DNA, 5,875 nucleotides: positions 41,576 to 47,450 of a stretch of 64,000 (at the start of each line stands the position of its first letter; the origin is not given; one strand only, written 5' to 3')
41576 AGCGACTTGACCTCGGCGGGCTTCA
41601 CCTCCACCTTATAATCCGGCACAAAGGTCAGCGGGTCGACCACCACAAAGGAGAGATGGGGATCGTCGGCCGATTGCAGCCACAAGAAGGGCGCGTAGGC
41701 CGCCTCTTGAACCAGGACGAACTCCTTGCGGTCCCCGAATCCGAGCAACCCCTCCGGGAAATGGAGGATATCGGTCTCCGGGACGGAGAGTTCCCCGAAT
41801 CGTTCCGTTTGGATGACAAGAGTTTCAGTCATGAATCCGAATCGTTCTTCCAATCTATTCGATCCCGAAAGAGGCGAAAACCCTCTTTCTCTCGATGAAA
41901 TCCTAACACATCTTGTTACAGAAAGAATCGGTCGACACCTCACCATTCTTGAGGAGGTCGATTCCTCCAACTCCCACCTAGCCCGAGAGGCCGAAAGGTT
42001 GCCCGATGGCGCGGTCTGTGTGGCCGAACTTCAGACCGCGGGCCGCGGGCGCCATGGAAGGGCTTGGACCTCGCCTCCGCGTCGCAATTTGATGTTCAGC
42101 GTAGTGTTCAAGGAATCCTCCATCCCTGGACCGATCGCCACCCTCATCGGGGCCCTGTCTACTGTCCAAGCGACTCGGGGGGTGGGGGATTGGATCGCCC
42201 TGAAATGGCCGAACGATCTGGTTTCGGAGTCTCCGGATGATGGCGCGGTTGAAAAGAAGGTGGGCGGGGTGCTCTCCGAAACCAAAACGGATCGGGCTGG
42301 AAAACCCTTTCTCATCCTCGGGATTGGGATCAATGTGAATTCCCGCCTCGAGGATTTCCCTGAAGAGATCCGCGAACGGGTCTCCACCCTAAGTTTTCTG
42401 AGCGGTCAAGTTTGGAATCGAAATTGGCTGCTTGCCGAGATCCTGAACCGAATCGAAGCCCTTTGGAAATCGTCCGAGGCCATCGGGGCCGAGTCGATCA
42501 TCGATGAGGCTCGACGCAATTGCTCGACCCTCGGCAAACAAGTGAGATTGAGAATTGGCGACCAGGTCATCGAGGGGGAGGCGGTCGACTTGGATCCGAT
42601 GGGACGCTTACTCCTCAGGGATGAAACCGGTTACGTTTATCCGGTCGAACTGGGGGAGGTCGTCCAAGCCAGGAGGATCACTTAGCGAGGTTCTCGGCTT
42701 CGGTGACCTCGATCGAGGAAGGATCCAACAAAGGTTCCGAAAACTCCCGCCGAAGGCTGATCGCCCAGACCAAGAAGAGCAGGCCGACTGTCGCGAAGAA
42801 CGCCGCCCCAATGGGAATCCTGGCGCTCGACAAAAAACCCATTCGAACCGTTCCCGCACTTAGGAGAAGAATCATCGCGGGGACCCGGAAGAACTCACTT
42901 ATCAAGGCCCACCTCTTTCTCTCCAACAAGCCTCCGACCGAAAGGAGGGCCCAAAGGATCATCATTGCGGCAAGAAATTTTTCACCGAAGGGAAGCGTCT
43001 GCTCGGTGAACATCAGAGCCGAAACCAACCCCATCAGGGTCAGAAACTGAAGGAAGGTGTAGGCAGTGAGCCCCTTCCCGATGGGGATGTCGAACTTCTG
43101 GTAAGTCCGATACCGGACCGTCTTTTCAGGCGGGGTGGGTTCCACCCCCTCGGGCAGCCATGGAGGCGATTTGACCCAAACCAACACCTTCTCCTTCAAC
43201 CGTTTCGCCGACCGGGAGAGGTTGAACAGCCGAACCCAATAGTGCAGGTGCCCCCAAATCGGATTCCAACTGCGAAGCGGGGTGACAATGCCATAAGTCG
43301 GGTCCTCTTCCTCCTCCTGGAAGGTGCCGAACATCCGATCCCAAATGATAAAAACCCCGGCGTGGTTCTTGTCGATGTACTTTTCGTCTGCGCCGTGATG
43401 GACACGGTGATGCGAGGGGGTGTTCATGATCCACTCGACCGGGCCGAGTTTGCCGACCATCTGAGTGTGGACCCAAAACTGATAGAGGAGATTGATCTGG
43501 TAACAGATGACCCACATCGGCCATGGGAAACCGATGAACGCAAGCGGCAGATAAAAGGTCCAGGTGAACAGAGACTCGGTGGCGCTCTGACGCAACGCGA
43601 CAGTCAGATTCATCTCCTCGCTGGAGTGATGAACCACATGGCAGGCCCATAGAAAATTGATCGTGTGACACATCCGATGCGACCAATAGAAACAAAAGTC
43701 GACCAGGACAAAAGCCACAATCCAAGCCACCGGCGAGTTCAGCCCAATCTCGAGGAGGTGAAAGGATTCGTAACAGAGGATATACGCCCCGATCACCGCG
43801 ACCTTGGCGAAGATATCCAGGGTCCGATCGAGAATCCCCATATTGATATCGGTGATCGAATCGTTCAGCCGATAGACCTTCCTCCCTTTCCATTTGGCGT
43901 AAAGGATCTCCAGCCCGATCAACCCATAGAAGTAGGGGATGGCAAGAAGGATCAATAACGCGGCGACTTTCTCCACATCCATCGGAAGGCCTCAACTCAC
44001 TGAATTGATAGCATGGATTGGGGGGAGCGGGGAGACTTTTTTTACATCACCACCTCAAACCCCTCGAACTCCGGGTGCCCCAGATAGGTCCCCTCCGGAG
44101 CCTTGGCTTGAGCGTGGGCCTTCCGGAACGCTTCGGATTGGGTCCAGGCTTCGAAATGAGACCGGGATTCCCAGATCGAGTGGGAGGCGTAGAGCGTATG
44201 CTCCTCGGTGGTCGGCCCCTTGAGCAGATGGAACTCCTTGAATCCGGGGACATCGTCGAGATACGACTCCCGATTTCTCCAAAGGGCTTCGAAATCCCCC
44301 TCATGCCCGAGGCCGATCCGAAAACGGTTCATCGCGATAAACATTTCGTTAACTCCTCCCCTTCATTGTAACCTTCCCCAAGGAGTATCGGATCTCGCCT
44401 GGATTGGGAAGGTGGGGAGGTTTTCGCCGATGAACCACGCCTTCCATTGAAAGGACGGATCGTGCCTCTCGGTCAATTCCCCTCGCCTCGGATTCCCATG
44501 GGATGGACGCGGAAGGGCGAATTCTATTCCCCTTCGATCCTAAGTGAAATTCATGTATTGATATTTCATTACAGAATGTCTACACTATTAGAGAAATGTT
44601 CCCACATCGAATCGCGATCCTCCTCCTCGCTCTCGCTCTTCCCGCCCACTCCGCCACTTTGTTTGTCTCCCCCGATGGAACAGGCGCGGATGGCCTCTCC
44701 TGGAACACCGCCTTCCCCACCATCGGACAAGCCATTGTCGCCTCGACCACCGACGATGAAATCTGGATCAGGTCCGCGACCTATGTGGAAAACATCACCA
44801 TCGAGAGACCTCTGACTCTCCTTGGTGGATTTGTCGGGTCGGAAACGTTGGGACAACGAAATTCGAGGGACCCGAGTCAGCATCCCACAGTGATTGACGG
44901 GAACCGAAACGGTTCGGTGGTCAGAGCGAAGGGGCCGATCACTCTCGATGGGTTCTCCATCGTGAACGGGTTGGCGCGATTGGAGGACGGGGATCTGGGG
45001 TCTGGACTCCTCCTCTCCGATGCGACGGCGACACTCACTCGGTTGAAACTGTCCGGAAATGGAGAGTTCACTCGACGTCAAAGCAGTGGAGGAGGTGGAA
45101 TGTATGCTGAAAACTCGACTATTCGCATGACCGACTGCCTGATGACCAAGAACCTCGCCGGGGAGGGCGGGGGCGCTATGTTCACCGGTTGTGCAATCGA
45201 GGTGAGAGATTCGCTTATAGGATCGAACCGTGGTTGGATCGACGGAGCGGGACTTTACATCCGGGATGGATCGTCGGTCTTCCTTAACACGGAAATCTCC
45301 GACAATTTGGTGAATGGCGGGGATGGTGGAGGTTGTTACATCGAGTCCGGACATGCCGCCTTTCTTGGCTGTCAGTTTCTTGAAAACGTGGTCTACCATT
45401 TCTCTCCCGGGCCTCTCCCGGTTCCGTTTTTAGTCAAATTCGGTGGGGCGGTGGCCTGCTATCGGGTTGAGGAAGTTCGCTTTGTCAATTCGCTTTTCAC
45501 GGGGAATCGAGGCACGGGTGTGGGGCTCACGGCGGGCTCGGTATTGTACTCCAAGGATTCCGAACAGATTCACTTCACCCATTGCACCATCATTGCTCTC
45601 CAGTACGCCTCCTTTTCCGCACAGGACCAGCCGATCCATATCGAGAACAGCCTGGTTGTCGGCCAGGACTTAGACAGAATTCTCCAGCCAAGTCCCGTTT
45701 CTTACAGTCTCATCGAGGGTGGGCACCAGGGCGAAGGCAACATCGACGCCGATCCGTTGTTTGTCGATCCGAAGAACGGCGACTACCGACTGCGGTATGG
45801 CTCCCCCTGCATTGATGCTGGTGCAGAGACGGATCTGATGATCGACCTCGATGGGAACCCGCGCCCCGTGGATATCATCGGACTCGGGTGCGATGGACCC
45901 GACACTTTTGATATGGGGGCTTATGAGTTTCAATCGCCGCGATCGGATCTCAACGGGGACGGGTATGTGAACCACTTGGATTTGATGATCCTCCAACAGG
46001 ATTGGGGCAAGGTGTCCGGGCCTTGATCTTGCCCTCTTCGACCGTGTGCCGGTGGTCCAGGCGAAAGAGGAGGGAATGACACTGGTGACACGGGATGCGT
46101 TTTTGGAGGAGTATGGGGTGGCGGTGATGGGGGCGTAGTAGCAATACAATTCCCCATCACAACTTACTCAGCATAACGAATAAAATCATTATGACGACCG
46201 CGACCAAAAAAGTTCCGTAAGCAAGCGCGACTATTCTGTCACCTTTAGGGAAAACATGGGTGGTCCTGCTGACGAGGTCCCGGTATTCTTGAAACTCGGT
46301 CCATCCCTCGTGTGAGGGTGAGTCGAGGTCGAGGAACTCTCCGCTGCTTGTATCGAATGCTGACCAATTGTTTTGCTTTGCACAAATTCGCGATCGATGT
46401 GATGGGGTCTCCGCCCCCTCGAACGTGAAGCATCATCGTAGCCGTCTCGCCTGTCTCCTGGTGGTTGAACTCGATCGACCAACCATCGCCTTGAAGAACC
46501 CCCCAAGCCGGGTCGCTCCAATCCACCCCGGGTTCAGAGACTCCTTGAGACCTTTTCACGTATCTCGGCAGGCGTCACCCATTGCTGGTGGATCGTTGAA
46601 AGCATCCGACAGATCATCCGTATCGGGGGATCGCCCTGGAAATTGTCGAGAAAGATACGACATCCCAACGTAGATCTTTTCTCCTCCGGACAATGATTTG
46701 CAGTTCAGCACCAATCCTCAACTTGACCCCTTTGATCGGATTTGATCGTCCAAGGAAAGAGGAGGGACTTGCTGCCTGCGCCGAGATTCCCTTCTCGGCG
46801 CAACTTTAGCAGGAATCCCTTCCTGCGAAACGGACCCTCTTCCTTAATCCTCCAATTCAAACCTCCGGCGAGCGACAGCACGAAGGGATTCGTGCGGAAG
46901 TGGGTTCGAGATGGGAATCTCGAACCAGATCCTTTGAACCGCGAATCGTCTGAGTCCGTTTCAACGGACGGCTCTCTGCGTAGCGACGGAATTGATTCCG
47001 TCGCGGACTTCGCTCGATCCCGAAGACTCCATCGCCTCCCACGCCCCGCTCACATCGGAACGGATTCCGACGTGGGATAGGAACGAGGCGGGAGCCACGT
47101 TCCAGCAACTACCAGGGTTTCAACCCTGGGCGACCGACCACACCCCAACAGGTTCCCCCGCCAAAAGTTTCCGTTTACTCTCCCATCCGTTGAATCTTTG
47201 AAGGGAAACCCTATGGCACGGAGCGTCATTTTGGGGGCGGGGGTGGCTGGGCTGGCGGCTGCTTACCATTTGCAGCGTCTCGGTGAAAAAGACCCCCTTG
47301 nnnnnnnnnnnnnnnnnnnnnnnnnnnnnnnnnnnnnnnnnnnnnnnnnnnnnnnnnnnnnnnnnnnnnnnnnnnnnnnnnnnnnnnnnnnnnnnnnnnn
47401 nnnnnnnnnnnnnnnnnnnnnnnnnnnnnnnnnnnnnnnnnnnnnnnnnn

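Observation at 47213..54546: Co-directional cluster of an FAD-dependent oxidoreductase, three paralogous B12-binding radical SAM enzymes and a TPR lipoprotein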

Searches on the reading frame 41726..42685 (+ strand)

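Call 14: search_protein_families(library=pfam, proteins=[window:41726-42685:+], max_evalue=0.001)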
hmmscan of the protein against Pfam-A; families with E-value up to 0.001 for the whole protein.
window:41726-42685:+ (319 aa): 2 families
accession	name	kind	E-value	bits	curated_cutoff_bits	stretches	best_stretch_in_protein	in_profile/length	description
PF03099.24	BPL_LplA_LipB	-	5.3e-16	59.2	21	1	88-203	17-133/133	Biotin/lipoate A/B protein ligase family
PF02237.23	BPL_C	-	3e-09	37.1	21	1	268-302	1-35/48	Biotin protein ligase C terminal domain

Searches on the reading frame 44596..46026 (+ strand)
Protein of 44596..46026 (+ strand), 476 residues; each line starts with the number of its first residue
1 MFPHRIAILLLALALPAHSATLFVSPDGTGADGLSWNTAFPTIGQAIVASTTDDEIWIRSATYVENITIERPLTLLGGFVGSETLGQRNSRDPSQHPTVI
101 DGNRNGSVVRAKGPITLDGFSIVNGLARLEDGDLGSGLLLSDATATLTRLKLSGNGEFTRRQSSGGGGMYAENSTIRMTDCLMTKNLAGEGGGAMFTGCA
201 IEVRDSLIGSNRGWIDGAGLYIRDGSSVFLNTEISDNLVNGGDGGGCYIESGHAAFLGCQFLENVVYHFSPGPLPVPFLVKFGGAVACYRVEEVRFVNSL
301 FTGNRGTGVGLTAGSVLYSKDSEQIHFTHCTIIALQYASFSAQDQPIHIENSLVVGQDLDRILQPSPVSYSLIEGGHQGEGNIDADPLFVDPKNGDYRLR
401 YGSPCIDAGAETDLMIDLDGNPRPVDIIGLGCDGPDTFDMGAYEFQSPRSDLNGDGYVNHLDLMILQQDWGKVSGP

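Call 14: search_protein_families(library=pfam, proteins=[window:44596-46026:+], max_evalue=0.001)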
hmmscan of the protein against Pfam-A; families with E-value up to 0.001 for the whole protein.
window:44596-46026:+ (476 aa): 2 families
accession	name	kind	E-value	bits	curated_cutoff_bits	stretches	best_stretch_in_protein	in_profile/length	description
PF13229.12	Beta_helix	-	3.2e-15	56.5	25.9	2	137-316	2-149/158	Right handed beta helix region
PF00404.24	Dockerin_1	-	0.0007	20.2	22.9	0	450-470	2-22/57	Dockerin type I domain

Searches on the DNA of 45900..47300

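Call 53: search_rna_families(source=window, start=45900, end=47300, threshold=evalue, max_evalue=1)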
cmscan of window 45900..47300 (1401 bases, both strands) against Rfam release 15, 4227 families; matches with E-value up to 1: 1.
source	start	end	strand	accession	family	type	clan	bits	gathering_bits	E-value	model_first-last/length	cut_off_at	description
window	47106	47133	-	RF03310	mir-1544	Gene; miRNA;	-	19.1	46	0.7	1-59/59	no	mir-1544 microRNA precursor family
